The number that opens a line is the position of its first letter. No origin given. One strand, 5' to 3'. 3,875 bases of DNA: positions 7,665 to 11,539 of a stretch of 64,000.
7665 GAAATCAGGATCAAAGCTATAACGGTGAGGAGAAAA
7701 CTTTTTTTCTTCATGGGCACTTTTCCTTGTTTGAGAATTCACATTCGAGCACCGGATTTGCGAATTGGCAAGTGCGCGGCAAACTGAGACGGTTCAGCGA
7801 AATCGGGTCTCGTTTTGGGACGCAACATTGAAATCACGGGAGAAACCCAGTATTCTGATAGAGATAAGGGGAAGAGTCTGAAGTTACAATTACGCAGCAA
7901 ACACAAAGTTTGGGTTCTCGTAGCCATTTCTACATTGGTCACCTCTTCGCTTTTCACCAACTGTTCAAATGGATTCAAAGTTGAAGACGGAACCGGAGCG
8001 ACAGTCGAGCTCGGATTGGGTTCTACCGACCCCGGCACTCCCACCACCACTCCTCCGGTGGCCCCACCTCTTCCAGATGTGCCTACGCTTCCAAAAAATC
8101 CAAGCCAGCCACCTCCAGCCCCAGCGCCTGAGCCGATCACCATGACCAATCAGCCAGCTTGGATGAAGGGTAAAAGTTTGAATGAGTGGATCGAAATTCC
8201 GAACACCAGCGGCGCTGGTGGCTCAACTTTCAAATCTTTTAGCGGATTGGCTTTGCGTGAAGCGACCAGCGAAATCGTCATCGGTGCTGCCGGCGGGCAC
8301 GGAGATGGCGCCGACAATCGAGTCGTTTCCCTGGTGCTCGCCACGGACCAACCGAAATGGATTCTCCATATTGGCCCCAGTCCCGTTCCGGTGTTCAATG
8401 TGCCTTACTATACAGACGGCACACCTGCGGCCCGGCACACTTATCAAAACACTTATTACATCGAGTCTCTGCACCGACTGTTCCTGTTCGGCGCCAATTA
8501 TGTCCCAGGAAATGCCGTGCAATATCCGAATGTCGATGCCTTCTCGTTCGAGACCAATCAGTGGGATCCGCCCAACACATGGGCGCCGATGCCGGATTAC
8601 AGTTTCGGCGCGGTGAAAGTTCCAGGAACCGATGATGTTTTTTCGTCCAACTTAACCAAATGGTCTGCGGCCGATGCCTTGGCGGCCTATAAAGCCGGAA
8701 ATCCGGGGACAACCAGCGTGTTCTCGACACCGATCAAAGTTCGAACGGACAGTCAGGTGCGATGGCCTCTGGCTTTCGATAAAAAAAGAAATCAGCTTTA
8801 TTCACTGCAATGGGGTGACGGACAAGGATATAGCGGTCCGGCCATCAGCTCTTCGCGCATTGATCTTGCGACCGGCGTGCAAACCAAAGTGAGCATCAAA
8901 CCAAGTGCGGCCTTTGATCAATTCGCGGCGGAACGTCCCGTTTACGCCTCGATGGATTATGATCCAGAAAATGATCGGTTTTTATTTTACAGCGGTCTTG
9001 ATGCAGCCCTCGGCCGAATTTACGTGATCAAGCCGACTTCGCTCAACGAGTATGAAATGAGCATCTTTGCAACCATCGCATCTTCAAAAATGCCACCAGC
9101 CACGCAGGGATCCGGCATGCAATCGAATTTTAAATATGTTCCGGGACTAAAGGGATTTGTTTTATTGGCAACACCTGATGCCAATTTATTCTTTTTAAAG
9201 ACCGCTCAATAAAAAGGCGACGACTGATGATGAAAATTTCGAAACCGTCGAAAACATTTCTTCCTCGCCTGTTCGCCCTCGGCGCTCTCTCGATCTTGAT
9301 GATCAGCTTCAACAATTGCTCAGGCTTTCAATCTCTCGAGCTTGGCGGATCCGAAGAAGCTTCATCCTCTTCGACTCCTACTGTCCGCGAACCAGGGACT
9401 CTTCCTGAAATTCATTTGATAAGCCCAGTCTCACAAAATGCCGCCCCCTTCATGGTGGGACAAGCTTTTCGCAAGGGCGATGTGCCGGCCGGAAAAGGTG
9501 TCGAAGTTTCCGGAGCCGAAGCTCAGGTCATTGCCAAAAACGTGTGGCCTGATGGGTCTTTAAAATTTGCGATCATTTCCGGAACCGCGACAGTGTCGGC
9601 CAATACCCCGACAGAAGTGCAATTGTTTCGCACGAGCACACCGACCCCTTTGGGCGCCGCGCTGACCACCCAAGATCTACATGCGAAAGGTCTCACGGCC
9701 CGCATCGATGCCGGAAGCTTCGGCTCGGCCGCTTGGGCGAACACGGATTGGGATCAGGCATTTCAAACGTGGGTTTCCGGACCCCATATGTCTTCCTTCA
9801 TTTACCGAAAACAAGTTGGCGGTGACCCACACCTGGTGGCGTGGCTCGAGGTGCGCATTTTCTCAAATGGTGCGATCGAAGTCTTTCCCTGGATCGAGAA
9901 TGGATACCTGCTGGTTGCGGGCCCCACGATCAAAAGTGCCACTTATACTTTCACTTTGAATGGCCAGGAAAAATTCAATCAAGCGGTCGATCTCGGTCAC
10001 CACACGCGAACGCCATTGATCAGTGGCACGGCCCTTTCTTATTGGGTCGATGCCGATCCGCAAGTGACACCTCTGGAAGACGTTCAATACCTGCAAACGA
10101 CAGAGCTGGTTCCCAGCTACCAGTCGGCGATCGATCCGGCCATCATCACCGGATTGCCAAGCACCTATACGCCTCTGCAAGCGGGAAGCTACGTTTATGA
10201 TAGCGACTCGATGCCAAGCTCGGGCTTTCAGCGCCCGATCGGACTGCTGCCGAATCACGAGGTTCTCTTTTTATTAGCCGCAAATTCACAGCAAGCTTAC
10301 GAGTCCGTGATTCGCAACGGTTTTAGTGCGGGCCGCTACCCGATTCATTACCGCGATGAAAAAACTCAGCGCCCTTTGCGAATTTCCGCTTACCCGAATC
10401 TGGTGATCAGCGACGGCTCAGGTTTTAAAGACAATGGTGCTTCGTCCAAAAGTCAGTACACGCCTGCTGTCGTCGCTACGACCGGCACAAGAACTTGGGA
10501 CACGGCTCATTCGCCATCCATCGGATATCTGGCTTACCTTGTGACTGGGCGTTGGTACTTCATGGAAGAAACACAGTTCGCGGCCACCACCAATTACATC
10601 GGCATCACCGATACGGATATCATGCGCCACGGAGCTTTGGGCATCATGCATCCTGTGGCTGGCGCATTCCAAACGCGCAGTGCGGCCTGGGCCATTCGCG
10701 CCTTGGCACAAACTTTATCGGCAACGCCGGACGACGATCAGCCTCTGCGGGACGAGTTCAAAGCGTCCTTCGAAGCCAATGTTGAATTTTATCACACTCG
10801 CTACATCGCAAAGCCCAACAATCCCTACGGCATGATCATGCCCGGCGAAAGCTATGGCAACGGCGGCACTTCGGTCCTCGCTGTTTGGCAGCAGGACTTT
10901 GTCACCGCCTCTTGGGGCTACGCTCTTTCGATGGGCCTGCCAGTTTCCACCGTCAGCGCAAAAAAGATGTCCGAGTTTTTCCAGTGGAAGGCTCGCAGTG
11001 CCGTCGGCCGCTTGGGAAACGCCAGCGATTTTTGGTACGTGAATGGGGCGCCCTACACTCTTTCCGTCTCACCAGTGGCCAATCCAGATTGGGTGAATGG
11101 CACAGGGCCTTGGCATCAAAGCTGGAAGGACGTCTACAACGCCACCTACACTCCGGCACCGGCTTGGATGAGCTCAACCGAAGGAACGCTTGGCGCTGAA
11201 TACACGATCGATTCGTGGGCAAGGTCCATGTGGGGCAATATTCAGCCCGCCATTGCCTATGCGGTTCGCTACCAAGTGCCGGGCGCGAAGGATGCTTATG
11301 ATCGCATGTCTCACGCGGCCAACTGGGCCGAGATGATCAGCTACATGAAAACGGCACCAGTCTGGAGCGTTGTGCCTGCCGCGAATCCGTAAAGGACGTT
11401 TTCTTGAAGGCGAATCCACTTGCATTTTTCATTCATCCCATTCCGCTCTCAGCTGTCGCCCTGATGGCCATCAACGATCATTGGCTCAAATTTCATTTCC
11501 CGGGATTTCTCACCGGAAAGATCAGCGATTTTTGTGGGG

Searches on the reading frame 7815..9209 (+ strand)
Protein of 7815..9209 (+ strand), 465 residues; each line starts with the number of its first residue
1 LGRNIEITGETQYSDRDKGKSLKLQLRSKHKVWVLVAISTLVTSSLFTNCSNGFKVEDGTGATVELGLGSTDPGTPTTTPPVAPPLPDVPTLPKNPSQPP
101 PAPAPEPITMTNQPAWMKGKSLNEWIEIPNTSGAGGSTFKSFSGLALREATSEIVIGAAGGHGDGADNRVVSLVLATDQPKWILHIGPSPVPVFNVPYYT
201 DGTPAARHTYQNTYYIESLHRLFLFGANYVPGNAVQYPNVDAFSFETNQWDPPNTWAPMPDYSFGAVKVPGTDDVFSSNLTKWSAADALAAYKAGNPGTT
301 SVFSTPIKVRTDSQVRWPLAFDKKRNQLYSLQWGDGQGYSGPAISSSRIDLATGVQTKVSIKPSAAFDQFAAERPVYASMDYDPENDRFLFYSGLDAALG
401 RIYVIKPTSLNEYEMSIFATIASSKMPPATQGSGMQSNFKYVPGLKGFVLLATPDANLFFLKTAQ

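Call 62: search_protein_families(library=pfam, proteins=[window:7815-9209:+], max_evalue=0.001)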
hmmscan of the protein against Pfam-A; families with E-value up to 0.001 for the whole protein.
window:7815-9209:+ (465 aa): 1 family
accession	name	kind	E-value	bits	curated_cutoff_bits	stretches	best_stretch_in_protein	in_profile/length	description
PF13415.12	Kelch_3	-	0.00051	20.6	22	0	221-266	3-45/48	Galactose oxidase, central domain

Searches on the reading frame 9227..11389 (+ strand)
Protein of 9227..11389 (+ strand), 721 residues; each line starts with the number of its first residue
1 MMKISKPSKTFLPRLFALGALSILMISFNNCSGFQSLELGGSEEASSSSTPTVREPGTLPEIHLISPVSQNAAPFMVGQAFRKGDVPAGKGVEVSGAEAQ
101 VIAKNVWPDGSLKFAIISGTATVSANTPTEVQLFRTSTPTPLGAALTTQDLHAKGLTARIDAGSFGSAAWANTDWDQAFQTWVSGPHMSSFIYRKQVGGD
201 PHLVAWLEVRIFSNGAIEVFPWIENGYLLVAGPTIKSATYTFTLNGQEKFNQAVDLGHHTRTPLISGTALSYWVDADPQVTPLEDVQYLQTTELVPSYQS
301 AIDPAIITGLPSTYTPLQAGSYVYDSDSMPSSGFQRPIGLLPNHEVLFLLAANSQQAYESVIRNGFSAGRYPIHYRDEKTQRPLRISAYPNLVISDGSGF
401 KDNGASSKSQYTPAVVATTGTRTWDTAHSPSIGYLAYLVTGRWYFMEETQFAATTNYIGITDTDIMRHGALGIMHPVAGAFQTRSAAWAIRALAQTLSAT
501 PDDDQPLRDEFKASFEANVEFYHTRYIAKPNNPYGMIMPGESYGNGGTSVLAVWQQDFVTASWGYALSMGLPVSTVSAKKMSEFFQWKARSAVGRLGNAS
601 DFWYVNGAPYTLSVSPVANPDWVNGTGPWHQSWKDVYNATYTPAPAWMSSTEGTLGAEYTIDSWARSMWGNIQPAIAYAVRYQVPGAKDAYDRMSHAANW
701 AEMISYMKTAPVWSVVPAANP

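Call 49: list_cluster_members(proteins=[window:9227-11389:+, window:20755-21627:-, window:21646-22815:-, window:25059-26591:+, window:26529-27674:-, window:19719-20756:+, window:16412-17575:-, window:14816-16162:-, window:18646-19650:+])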
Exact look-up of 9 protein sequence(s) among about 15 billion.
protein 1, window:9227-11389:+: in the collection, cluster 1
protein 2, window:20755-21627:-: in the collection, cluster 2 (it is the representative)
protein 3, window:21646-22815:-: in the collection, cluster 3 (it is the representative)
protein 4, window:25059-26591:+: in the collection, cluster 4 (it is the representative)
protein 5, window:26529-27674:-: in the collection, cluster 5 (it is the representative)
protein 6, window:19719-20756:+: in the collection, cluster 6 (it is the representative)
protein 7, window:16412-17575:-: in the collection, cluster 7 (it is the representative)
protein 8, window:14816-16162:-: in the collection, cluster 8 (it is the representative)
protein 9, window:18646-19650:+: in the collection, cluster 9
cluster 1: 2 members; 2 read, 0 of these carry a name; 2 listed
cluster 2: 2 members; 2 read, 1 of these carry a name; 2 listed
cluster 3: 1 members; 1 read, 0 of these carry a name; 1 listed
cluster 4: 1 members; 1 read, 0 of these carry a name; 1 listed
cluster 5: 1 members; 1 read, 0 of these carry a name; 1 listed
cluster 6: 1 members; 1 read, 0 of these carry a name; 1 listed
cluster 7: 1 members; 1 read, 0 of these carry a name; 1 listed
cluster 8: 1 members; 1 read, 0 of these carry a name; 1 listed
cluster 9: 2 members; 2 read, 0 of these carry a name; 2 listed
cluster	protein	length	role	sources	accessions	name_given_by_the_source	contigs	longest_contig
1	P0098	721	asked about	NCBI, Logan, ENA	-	-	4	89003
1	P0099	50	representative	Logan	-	-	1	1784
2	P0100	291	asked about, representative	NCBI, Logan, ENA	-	-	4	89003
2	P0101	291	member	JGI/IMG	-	short-subunit dehydrogenase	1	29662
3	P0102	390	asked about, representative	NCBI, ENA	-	-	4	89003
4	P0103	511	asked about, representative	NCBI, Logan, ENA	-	-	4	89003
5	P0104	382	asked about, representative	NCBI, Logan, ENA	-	-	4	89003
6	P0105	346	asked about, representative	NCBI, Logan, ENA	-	-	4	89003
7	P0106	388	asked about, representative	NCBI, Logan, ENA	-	-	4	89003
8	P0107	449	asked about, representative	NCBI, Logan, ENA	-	-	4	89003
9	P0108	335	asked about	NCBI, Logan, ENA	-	-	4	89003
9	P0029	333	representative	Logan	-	-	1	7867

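Call 62: search_protein_families(library=pfam, proteins=[window:9227-11389:+], max_evalue=0.001)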
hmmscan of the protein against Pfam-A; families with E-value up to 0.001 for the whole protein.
window:9227-11389:+ (721 aa): 0 families
